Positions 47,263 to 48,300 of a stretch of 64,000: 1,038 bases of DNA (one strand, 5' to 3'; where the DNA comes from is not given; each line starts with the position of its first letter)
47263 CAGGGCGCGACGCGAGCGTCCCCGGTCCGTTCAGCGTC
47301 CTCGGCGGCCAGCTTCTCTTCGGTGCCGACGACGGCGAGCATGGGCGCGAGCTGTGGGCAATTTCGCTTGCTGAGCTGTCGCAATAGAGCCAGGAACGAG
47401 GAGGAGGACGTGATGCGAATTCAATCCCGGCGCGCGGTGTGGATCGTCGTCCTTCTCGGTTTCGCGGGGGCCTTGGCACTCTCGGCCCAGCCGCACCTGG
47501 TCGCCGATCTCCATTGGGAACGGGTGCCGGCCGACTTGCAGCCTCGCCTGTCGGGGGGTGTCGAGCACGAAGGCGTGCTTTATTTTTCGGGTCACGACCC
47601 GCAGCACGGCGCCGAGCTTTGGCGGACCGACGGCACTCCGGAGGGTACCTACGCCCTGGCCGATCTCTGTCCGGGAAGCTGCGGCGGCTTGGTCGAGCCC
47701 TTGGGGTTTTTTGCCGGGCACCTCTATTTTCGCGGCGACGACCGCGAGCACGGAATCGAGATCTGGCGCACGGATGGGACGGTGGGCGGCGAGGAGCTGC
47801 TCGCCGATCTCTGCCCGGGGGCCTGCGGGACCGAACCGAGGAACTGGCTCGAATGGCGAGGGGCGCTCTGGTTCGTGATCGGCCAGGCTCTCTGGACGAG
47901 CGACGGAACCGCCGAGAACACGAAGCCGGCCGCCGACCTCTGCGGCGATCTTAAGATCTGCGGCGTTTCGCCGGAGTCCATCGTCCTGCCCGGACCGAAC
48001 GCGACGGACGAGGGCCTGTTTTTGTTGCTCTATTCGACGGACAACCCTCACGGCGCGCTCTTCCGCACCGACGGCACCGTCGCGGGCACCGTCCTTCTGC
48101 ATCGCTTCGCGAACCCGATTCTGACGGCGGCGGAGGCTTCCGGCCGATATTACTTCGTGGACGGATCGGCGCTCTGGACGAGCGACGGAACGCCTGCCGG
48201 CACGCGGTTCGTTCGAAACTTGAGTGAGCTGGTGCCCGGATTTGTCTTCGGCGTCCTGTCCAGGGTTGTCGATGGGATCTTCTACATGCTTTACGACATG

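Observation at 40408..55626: The first six paralogs alternate between two N-terminal types (B-A, B-A, B-A)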

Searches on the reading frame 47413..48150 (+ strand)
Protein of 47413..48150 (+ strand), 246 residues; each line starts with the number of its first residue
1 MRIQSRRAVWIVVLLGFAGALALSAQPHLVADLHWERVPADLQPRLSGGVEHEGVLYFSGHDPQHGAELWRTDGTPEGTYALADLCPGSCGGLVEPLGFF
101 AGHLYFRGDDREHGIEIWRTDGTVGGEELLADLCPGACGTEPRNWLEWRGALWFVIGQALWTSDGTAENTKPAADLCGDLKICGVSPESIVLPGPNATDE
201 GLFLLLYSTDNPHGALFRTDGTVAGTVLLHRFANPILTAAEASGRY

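Call 56: find_related_loci(query=window:47413-48150:+, collection=genome_contigs, flank=10000)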
Query window:47413-48150:+ (246 aa) in genome_contigs; peptide patterns used: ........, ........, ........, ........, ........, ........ (x = any residue, [..] = any of these).
242 stretches matched a pattern, but none encodes a relative of the query by tblastn (E <= 1e-3).
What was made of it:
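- Tried and rejected: A genome_contigs scan with the P4 N-terminus found nothing (call 56).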
